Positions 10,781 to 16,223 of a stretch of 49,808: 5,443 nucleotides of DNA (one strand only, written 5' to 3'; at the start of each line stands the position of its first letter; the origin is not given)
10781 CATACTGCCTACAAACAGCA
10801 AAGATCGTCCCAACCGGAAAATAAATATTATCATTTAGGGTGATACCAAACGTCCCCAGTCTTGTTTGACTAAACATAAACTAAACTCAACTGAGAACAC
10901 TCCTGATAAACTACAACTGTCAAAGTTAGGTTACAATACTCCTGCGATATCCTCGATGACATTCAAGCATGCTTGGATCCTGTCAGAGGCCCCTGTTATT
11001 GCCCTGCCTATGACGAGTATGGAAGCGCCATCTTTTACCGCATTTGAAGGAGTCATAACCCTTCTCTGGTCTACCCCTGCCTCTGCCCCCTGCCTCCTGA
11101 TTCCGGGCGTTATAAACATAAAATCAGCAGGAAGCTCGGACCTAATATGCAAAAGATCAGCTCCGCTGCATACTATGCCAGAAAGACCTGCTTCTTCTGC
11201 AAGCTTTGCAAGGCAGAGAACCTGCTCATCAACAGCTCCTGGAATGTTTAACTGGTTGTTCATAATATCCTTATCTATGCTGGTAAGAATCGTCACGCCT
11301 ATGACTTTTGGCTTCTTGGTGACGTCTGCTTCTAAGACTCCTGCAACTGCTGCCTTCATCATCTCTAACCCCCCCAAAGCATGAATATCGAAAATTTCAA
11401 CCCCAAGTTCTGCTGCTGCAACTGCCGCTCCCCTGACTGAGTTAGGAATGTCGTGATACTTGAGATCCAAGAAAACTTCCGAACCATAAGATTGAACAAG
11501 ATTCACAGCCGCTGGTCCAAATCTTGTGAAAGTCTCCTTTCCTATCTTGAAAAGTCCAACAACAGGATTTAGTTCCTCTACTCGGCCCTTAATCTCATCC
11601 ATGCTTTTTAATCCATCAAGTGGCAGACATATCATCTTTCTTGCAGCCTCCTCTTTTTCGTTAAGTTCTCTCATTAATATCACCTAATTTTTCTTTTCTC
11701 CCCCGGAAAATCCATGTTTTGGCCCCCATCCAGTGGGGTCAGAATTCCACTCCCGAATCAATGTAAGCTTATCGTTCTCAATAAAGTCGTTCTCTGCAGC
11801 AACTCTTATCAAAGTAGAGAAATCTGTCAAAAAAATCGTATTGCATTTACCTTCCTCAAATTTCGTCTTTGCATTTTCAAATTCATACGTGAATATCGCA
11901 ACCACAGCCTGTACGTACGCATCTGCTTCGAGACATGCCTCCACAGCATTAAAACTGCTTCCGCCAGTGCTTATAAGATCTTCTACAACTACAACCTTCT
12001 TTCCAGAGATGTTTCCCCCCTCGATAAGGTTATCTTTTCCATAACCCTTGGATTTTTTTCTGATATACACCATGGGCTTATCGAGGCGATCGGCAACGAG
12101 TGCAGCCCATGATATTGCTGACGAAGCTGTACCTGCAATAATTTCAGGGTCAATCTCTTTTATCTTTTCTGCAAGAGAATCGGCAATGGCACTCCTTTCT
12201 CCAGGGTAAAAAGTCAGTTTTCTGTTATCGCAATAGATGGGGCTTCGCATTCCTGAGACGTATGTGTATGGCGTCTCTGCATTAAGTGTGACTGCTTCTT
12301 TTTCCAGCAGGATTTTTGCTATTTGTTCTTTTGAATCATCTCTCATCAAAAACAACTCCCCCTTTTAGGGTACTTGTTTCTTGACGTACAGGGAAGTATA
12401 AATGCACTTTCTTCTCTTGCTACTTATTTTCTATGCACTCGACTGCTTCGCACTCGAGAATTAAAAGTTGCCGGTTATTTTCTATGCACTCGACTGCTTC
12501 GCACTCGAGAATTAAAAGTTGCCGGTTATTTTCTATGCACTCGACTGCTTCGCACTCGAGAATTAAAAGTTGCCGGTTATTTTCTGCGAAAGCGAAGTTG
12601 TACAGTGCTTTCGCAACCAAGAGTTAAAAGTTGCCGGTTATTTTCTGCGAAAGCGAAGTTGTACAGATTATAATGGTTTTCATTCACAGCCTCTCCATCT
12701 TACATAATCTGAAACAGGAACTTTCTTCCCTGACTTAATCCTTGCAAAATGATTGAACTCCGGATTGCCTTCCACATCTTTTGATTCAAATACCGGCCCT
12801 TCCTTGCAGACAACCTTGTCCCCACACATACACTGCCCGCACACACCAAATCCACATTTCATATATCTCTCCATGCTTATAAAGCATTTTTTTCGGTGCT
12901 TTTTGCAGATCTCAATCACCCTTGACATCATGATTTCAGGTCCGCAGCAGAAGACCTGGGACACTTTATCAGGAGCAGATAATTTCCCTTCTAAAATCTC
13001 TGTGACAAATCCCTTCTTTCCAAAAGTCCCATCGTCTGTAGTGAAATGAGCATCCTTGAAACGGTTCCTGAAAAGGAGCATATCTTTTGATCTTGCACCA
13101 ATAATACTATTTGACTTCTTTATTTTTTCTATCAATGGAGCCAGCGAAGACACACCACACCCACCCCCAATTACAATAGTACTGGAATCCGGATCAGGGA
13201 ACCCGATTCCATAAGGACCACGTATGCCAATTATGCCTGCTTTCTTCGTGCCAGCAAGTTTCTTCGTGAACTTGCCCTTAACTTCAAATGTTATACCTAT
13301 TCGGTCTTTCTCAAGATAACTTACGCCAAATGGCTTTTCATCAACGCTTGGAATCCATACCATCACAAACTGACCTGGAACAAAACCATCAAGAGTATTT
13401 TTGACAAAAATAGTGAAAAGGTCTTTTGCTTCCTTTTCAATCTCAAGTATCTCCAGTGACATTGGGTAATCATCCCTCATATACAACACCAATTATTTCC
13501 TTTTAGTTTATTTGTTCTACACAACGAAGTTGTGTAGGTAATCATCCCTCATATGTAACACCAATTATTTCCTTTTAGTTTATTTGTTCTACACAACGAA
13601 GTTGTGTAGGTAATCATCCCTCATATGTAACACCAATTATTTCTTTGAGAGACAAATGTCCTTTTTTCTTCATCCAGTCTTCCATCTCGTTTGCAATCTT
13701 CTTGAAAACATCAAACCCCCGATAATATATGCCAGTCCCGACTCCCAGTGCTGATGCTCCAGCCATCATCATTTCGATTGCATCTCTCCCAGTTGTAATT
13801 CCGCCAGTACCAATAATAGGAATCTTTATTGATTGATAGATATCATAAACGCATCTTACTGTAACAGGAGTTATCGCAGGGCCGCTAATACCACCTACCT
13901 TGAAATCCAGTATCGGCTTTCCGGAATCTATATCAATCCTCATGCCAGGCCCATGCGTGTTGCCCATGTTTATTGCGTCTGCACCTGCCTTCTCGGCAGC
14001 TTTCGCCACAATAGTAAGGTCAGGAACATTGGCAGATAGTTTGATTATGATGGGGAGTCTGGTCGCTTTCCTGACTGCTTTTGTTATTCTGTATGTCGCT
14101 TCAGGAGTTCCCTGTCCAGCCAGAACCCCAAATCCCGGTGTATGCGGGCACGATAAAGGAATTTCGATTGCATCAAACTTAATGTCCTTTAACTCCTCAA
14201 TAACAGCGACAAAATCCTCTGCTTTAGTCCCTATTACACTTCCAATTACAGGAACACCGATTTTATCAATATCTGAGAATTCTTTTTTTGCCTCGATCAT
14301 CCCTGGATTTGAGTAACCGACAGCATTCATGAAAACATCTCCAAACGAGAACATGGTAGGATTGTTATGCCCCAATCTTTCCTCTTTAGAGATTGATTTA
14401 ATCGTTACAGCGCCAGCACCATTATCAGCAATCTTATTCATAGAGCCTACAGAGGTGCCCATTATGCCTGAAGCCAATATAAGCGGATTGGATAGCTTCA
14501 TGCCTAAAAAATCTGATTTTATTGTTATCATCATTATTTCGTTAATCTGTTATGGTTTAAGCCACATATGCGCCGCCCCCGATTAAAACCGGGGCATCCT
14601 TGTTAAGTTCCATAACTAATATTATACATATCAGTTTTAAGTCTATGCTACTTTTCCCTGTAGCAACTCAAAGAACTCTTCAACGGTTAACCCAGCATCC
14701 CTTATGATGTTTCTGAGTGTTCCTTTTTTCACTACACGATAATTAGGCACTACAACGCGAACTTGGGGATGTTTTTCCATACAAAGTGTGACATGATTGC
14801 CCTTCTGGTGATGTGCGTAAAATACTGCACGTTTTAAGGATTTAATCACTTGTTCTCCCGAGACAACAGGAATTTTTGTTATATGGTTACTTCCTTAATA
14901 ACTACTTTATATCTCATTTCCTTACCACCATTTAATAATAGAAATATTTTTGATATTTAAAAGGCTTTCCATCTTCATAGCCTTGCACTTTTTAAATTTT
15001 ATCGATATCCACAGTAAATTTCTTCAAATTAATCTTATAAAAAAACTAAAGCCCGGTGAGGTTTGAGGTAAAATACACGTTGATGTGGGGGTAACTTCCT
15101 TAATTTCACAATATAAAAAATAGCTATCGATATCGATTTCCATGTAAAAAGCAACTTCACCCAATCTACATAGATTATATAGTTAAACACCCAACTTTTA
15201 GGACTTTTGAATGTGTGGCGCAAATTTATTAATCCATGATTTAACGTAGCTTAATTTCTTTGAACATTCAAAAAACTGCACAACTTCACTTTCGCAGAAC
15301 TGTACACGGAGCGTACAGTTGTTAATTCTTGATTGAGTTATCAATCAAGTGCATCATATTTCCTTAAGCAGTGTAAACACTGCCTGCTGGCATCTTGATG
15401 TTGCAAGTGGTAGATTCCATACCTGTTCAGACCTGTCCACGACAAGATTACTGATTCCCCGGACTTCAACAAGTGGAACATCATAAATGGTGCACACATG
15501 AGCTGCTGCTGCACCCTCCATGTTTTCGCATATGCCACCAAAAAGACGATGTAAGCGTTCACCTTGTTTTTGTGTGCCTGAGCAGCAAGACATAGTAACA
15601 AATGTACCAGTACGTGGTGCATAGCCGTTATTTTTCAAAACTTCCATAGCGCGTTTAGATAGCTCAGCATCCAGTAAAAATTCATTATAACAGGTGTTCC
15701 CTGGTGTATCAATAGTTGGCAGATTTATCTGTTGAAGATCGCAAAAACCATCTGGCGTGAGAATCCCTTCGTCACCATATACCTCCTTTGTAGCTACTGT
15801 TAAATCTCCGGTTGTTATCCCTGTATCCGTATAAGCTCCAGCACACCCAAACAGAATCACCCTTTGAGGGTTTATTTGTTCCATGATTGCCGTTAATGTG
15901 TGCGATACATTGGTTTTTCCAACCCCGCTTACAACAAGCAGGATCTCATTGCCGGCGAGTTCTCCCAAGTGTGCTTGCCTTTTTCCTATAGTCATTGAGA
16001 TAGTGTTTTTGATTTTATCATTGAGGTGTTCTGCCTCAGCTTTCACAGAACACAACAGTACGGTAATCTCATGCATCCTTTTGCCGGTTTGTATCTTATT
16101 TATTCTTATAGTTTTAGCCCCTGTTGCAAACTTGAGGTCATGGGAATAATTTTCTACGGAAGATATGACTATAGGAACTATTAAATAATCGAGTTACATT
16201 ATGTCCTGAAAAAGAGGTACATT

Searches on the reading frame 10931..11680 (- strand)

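Call 32: search_protein_families(library=pfam, proteins=[window:10931-11680:-], max_evalue=0.001)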
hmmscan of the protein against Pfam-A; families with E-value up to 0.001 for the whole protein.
window:10931-11680:- (249 aa): 1 family
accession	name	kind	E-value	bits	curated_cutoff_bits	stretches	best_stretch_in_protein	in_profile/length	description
PF00215.30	OMPdecase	-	1e-43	150.3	27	1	16-238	2-218/221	Orotidine 5'-phosphate decarboxylase / HUMPS family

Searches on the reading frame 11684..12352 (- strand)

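Call 32: search_protein_families(library=pfam, proteins=[window:11684-12352:-], max_evalue=0.001)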
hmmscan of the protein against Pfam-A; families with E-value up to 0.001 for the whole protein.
window:11684-12352:- (222 aa): 1 family
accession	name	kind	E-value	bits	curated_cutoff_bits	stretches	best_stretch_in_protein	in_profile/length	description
PF00156.33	Pribosyltran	-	1.6e-10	41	26.3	1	55-170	14-137/158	Phosphoribosyl transferase domain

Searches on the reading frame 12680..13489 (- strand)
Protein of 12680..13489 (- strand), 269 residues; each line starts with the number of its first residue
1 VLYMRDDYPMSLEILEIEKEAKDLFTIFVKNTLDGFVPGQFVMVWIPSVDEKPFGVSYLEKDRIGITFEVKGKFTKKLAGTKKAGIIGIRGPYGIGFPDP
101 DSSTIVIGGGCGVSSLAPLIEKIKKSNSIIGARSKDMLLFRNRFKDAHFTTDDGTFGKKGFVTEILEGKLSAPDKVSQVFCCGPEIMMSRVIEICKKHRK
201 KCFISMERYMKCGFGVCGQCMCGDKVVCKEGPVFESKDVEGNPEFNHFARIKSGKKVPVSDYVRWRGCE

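Call 33: search_protein_families(library=pfam, proteins=[window:12680-13489:-], max_evalue=0.001)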
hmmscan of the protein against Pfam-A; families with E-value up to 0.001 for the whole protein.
window:12680-13489:- (269 aa): 1 family
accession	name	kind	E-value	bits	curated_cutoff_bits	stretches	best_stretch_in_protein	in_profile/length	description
PF10418.14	DHODB_Fe-S_bind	-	2.5e-10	40.3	23.9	1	207-239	1-40/41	Iron-sulfur cluster binding domain of dihydroorotate dehydrogenase B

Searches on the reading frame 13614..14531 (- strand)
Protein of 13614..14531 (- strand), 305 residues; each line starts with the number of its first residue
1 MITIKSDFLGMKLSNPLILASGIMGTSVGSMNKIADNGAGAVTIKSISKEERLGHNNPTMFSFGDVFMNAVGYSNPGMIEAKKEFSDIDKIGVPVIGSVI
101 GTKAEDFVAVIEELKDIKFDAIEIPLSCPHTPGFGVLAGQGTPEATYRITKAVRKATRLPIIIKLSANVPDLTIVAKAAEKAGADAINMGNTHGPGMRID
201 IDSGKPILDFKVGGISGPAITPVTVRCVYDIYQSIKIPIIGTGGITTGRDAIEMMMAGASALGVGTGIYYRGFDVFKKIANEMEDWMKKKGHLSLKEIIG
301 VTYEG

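Call 33: search_protein_families(library=pfam, proteins=[window:13614-14531:-], max_evalue=0.001)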
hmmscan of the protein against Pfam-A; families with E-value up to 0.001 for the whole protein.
window:13614-14531:- (305 aa): 5 families
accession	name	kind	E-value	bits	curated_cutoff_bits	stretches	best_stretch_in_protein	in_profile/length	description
PF01180.27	DHO_dh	-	8.6e-71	238.9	27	1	5-287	3-291/291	Dihydroorotate dehydrogenase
PF01207.24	Dus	-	1.9e-06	27.7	20.4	1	99-271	60-220/311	Dihydrouridine synthase (Dus)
PF03060.21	NMO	-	8.4e-06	25.8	28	1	213-266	168-223/331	Nitronate monooxygenase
PF01070.24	FMN_dh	-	1.1e-05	25.1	24.9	1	138-293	198-338/350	FMN-dependent dehydrogenase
PF04481.18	DUF561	-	2e-05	24.3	21.6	0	224-268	174-217/243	Protein of unknown function (DUF561)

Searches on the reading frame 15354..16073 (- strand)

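Call 33: search_protein_families(library=pfam, proteins=[window:15354-16073:-], max_evalue=0.001)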
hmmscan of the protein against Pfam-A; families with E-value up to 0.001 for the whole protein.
window:15354-16073:- (239 aa): 1 family
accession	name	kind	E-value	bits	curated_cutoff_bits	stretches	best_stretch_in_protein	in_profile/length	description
PF01048.26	PNP_UDP_1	-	5.5e-33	114.8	25.1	1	6-236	4-232/233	Phosphorylase superfamily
